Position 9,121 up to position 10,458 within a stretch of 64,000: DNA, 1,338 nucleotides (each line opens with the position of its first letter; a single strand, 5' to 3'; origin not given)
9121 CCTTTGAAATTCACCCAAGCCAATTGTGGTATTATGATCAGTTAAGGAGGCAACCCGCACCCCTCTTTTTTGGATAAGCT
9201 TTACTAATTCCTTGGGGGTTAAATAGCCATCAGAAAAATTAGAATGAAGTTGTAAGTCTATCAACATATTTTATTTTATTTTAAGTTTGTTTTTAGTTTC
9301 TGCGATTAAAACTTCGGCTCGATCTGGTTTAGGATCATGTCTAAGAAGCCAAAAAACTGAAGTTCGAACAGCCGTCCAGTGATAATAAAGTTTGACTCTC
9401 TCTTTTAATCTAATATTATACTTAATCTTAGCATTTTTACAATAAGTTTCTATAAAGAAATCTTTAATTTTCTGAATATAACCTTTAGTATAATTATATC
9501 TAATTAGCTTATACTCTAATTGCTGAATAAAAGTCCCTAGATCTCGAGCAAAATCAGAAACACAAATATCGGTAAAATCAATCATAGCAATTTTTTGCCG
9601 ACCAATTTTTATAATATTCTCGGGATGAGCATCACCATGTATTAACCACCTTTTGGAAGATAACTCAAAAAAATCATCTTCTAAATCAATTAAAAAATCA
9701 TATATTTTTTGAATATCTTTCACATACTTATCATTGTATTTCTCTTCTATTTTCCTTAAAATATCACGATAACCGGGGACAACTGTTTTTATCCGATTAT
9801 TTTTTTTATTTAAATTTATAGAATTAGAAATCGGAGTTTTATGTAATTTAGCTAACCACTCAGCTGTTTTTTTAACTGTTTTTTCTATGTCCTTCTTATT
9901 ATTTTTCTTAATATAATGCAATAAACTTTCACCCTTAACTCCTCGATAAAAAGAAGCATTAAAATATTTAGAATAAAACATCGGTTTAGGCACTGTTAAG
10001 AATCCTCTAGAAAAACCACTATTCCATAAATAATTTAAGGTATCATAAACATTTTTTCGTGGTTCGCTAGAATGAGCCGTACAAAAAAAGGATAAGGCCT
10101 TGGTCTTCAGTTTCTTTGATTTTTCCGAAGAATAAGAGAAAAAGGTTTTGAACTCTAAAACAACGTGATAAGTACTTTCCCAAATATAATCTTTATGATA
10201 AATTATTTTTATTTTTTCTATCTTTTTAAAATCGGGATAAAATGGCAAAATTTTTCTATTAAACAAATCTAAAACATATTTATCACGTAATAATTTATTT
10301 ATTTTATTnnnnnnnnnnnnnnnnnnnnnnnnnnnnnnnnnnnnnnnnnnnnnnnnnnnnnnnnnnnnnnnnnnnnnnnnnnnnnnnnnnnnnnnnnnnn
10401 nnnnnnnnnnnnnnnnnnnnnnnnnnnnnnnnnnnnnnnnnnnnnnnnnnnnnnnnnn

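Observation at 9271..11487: GH57 glycoside-hydrolase domain fused to a kinase-like domain, inside a glgA-containing gene string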

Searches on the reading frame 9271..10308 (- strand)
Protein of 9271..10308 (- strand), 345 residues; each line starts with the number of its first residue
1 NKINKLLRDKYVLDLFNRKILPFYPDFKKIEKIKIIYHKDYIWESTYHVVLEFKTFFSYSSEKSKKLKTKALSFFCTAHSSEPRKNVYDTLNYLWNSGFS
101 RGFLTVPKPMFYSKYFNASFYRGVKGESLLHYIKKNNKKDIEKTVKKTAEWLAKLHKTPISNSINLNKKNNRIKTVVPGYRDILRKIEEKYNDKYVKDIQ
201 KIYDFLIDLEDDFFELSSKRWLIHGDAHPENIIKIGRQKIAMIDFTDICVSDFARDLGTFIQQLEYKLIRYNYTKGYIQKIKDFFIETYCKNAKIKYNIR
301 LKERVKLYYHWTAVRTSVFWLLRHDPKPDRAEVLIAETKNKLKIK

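Call 11: search_protein_families(library=pfam, proteins=[window:9271-10290:-], max_evalue=1)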
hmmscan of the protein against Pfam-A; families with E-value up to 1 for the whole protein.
window:9271-10290:- (339 aa): 2 families
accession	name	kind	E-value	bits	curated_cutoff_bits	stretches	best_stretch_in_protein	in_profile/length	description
PF01636.29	APH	-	2.3e-13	50.9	23.2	1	73-255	32-210/239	Phosphotransferase enzyme family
PF20977.2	GatF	-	0.018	15.7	33.4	1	128-195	55-125/150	Glutamyl-tRNA(Gln) amidotransferase subunit F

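Call 15: find_homologous_proteins(query=window:9271-10308:-, max_evalue=0.001)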
Query window:9271-10308:- (345 aa): 666 proteins with E <= 0.001 among 3948 candidates; the best 120 are listed.
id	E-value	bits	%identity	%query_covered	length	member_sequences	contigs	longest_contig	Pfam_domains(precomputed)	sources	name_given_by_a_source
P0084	1.8e-167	575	72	100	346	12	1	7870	PF01636.30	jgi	-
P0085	4.2e-155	534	68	100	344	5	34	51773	PF01636.30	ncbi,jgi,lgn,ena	-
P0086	2.8e-154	532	68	100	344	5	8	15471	PF01633.27,PF01636.30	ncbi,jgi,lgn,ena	-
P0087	2.9e-150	518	67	100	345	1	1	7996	PF01636.30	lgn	-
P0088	7.4e-149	514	66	98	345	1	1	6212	PF01636.30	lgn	-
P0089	9.5e-149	513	66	99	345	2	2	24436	PF01636.30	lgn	-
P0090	9.6e-149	513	65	96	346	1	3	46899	PF01633.27,PF01636.30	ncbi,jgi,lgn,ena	ncbi:MAG: aminoglycoside phosphotransferase family protein [Patescibacteria group bacterium]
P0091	9.6e-148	510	66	96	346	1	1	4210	PF01636.30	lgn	-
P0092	1.8e-147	509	65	100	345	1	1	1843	PF01633.27,PF01636.30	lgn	-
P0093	6.9e-146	504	63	99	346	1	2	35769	PF01636.30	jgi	jgi:thiamine kinase-like enzyme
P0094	3.5e-143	495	63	100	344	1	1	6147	PF01633.27,PF01636.30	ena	-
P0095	4.0e-142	492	60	99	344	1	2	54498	PF01636.30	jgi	jgi:thiamine kinase-like enzyme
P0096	5.2e-141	488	61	99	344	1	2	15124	PF01636.30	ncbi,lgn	-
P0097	5.3e-141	488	61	100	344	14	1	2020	PF01636.30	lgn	-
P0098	1.5e-138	480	72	85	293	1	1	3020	PF01636.30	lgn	-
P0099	6.4e-120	419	55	100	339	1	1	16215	PF01636.30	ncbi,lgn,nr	ncbi:MAG: aminoglycoside phosphotransferase family protein [Patescibacteria group bacterium]|nr:amin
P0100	1.8e-119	417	56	98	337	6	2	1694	PF01636.30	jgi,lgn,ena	-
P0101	7.5e-118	412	55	100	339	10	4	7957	PF01636.30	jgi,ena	-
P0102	8.1e-118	412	56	100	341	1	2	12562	PF01636.30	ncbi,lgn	-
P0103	6.4e-117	409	54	100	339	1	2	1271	PF01636.30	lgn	-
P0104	1.0e-116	408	54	100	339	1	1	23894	PF01636.30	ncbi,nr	ncbi:MAG: phosphotransferase [Patescibacteria group bacterium]|nr:phosphotransferase [Patescibacteri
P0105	1.8e-116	407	56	97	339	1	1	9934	PF01636.30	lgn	-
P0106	2.2e-115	404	54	100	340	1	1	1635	PF01636.30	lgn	-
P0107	2.7e-115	403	54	100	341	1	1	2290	PF01636.30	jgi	jgi:thiamine kinase-like enzyme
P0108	4.7e-115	403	54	100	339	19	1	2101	PF01636.30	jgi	-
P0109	3.1e-114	400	53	100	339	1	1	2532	PF01636.30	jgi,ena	-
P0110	3.7e-114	400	53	99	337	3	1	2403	PF01636.30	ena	-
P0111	6.5e-114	399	53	100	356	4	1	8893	PF01636.30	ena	-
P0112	1.2e-113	398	54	100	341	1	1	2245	PF01636.30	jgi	-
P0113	9.7e-113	395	51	100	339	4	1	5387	PF01636.30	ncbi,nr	ncbi:MAG: aminoglycoside phosphotransferase family protein [Patescibacteria group bacterium]|nr:amin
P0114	1.9e-112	394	54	100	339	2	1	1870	PF01636.30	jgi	-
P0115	2.3e-112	394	52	100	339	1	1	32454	PF01636.30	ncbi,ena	-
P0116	2.8e-112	393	53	100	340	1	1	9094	PF01636.30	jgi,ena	-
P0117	7.6e-112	392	53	100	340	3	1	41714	PF01636.30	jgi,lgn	jgi:thiamine kinase-like enzyme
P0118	1.4e-111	391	53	100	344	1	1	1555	PF01636.30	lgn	-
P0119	1.5e-111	391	51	99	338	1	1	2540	PF01636.30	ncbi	-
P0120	1.8e-111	391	52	100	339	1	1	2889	PF01636.30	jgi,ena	-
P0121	3.0e-111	390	51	100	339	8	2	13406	PF01636.30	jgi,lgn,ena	-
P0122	3.4e-111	390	51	99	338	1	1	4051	PF01636.30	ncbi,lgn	-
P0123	4.6e-111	389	53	100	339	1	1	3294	PF01636.30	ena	-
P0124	6.8e-111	389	50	100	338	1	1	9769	PF01636.30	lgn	-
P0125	6.9e-111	389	51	99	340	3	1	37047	PF01636.30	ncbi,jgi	ncbi:MAG: phosphotransferase [Patescibacteria group bacterium]|jgi:hypothetical protein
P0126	1.4e-110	388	53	100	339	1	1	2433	PF01636.30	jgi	-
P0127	2.2e-110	387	53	100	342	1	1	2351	PF01636.30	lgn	-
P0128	3.4e-110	387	53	100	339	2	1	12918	PF01636.30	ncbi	ncbi:MAG: phosphotransferase [Patescibacteria group bacterium]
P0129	4.0e-110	386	53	99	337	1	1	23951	PF01636.30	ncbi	-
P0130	6.1e-110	386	52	100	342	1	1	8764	PF01636.30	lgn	-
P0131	7.4e-110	385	52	100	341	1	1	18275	PF01636.30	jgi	jgi:thiamine kinase-like enzyme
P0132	3.4e-109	383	52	100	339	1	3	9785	PF01636.30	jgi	-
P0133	4.0e-109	383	51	100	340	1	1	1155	PF01636.30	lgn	-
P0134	5.6e-109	383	53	97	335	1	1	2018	PF01636.30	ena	-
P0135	6.5e-109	382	50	100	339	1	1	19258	PF01636.30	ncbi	-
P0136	8.6e-109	382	54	99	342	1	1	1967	PF01636.30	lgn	-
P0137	1.9e-108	381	50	100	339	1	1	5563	PF01636.30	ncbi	-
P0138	1.9e-108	381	52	98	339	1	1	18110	PF01636.30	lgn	-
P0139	4.2e-108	380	53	98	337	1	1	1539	PF01636.30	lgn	-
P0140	7.4e-108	379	52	99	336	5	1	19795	PF01636.30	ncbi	-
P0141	9.8e-108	378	50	100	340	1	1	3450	PF01636.30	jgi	jgi:hypothetical protein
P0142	1.0e-107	378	51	100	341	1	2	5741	PF01636.30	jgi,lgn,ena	-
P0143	1.1e-107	378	50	100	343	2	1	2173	PF01636.30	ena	-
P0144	1.7e-107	378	50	100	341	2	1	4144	PF01636.30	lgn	-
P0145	1.7e-107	378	51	100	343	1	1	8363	PF01636.30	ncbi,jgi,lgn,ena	-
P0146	2.0e-107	377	50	100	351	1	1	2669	PF01636.30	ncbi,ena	-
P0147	2.5e-107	377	50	99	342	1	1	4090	PF01636.30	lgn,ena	-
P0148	5.5e-107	376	49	100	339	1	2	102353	PF01636.30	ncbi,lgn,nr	ncbi:MAG: phosphotransferase [Patescibacteria group bacterium]|nr:phosphotransferase [Patescibacteri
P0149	5.5e-107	376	51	99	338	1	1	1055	PF01636.30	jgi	-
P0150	7.1e-107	376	51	100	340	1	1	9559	PF01636.30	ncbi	-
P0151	7.1e-107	376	49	99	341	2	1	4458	PF01636.30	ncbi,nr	ncbi:MAG: aminoglycoside phosphotransferase family protein, partial [Patescibacteria group bacterium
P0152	7.2e-107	376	50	98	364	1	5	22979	PF01636.30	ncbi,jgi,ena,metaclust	metaclust:\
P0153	7.7e-107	376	50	100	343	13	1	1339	PF01636.30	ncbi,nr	ncbi:phosphotransferase [Candidatus Parcubacteria bacterium]|nr:phosphotransferase [Candidatus Parcu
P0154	8.0e-107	375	51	100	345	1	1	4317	PF01636.30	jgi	jgi:thiamine kinase-like enzyme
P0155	9.9e-107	375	51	100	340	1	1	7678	PF01636.30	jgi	-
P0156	1.1e-106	375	50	100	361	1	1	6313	PF01636.30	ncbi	-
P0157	1.1e-106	375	52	100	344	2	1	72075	PF01636.30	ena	-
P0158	1.1e-106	375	52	100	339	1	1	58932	PF01636.30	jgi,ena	-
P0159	1.6e-106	374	50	100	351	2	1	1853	PF01636.30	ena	-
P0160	1.7e-106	374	51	100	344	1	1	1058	PF01636.30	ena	-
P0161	1.9e-106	374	53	98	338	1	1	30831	PF01636.30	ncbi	-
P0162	2.3e-106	374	50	100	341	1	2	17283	PF01636.30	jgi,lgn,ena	-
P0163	2.5e-106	374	51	100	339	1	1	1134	PF01636.30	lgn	-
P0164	2.5e-106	374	50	100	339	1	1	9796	PF01636.30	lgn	-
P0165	2.8e-106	374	48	99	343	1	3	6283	PF01636.30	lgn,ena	-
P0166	3.2e-106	373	49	100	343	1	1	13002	PF01636.30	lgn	-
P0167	3.4e-106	373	50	100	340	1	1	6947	PF01636.30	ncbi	-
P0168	3.8e-106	373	49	100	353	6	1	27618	PF01636.30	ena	-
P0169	4.0e-106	373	49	100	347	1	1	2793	PF01636.30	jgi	jgi:thiamine kinase-like enzyme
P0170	4.8e-106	373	50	100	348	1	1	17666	PF01636.30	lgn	-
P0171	6.0e-106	373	51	100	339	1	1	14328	PF01636.30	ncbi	ncbi:MAG: phosphotransferase [Patescibacteria group bacterium]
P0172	6.7e-106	372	50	100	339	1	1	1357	PF01636.30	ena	-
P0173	8.0e-106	372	50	99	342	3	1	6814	PF01636.30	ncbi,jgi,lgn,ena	-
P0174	8.9e-106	372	50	100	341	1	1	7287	PF01636.30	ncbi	-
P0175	1.0e-105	372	50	100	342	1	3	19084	PF01636.30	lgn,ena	-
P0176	1.3e-105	372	49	100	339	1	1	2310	PF01636.30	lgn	-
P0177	1.5e-105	371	50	100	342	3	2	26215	PF01636.30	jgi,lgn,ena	-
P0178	1.5e-105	371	49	100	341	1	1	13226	PF01636.30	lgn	-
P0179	1.5e-105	371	50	100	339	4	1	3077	PF01636.30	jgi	jgi:hypothetical protein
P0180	1.8e-105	371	48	100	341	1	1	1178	PF01636.30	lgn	-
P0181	1.8e-105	371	51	100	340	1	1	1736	PF01636.30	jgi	jgi:thiamine kinase-like enzyme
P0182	1.8e-105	371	51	100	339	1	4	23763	PF01636.30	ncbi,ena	-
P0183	2.0e-105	371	48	100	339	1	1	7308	PF01636.30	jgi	jgi:hypothetical protein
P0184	2.7e-105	370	50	100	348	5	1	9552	PF01636.30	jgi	jgi:thiamine kinase-like enzyme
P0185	3.0e-105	370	49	100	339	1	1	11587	PF01636.30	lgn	-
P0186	3.0e-105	370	49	99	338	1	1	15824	PF01636.30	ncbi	-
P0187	4.3e-105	370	50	99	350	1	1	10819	PF01636.30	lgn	-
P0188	4.4e-105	370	50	97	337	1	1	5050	PF01636.30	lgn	-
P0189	5.8e-105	369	51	100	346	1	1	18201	PF01636.30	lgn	-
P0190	6.7e-105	369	49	100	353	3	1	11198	PF01636.30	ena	-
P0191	1.1e-104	368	49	99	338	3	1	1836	PF01636.30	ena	-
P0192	1.1e-104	368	50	100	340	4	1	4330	PF01636.30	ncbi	-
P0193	1.3e-104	368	51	99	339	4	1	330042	PF01636.30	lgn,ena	-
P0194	1.8e-104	368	50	100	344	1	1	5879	PF01636.30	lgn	-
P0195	3.0e-104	367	50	99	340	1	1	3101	PF01636.30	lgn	-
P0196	3.7e-104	367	49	100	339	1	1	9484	PF01636.30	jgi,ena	-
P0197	4.2e-104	367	49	100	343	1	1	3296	PF01636.30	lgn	-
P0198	5.6e-104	366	50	100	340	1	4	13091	PF01636.30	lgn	-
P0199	6.0e-104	366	49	100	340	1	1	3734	PF01636.30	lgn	-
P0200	6.4e-104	366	49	100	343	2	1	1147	PF01636.30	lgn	-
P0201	9.0e-104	365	50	100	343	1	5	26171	PF01636.30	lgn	-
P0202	9.8e-104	365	49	100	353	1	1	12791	PF01636.30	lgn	-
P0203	1.0e-103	365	48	100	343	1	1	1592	PF01636.30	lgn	-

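Call 17: find_encoding_contigs(protein=P0085, flank=7000, max_places=3)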
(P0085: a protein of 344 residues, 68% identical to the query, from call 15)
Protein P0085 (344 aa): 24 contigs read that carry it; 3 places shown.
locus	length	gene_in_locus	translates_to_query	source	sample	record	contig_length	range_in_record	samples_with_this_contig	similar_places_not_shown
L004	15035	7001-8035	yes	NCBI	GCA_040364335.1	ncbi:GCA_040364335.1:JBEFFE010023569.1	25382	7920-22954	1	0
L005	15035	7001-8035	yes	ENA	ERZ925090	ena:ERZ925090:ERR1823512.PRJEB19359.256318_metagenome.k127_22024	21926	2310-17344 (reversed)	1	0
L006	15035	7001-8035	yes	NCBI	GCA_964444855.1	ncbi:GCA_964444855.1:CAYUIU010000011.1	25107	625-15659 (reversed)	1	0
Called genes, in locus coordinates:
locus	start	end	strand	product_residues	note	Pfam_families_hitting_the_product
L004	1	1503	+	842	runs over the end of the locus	PF18895:T4SS_pilin, PF13205:Big_5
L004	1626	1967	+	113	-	PF00154:RecA_N, PF06745:ATPase (weak)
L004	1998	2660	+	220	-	PF00154:RecA_N, PF21096:RecA_C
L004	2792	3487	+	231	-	PF00696:AA_kinase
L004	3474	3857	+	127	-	PF01741:MscL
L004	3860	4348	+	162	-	PF02075:RuvC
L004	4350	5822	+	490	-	PF08323:Glyco_transf_5, PF13439:Glyco_transf_4, PF00534:Glycos_transf_1, PF13692:Glyco_trans_1_4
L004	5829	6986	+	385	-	PF03065:Glyco_hydro_57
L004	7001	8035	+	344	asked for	PF01636:APH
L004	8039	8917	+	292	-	PF02811:PHP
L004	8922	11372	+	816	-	PF13491:FtsK_4TM, PF17854:FtsK_alpha, PF01580:FtsK_SpoIIIE, PF09397:FtsK_gamma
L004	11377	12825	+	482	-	PF08245:Mur_ligase_M, PF02875:Mur_ligase_C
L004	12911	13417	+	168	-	PF07963:N_methyl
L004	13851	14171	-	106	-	PF00216:Bac_DNA_binding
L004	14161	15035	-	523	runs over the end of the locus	PF12072:RNase_Y_N, PF08668:HDOD (faint), PF00013:KH_1, PF22891:KH_PNO1_2nd (weak), PF01966:HD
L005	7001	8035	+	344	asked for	PF01636:APH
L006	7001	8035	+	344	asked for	PF01636:APH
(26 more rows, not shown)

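Call 18: search_solved_structures(query=A2, max_evalue=10, show_alignments=2)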
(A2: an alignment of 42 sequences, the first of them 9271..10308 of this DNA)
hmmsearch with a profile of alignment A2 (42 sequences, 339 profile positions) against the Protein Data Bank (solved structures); distinct sequences matched with E-value up to 10: 15.
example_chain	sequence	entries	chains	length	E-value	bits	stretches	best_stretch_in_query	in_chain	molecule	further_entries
3ham_A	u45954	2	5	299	2.5e-05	26.6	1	99-256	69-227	Aminoglycoside phosphotransferase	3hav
3uzr_A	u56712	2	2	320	2.8e-05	26.4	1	100-256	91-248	Aminoglycoside phosphotransferase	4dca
5igu_A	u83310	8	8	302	0.0077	18.4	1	119-252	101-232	Macrolide 2'-phosphotransferase II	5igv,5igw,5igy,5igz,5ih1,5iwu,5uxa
5ih0_A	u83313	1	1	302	0.008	18.4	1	119-252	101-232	Macrolide 2'-phosphotransferase II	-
28zu_F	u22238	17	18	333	0.02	17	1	189-245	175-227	Eukaryotic translation initiation factor 2 subunit 2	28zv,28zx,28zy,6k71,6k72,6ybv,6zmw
5yjz_A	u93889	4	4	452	0.031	16.4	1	212-243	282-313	Probable conserved ATP-binding protein ABC transporter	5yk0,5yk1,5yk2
6k0j_A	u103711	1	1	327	0.047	15.9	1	207-245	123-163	Dual specificity tyrosine-phosphorylation-regulated kinase 2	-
7cy2_A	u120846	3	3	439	0.059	15.5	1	214-243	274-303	ABC1 family protein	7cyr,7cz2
3csv_A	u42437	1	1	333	0.15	14.2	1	213-262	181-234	Aminoglycoside phosphotransferase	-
4agu_A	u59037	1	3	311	0.24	13.5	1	126-240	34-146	CYCLIN-DEPENDENT KINASE-LIKE 1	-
6iy9_A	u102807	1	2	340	0.92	11.6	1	215-248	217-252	Hygromycin-B 7''-O-kinase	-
7ue2_A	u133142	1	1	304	1.1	11.3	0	207-236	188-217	RPB_PLP3_R6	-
4feu_A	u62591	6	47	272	1.8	10.6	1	138-254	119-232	Aminoglycoside 3'-phosphotransferase AphA1-IAB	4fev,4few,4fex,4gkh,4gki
4ej7_A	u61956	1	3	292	2.1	10.4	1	138-253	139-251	Aminoglycoside 3'-phosphotransferase AphA1-IAB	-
8ek4_A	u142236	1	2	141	2.3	10.3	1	135-233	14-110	Ice-binding protein TIP-99a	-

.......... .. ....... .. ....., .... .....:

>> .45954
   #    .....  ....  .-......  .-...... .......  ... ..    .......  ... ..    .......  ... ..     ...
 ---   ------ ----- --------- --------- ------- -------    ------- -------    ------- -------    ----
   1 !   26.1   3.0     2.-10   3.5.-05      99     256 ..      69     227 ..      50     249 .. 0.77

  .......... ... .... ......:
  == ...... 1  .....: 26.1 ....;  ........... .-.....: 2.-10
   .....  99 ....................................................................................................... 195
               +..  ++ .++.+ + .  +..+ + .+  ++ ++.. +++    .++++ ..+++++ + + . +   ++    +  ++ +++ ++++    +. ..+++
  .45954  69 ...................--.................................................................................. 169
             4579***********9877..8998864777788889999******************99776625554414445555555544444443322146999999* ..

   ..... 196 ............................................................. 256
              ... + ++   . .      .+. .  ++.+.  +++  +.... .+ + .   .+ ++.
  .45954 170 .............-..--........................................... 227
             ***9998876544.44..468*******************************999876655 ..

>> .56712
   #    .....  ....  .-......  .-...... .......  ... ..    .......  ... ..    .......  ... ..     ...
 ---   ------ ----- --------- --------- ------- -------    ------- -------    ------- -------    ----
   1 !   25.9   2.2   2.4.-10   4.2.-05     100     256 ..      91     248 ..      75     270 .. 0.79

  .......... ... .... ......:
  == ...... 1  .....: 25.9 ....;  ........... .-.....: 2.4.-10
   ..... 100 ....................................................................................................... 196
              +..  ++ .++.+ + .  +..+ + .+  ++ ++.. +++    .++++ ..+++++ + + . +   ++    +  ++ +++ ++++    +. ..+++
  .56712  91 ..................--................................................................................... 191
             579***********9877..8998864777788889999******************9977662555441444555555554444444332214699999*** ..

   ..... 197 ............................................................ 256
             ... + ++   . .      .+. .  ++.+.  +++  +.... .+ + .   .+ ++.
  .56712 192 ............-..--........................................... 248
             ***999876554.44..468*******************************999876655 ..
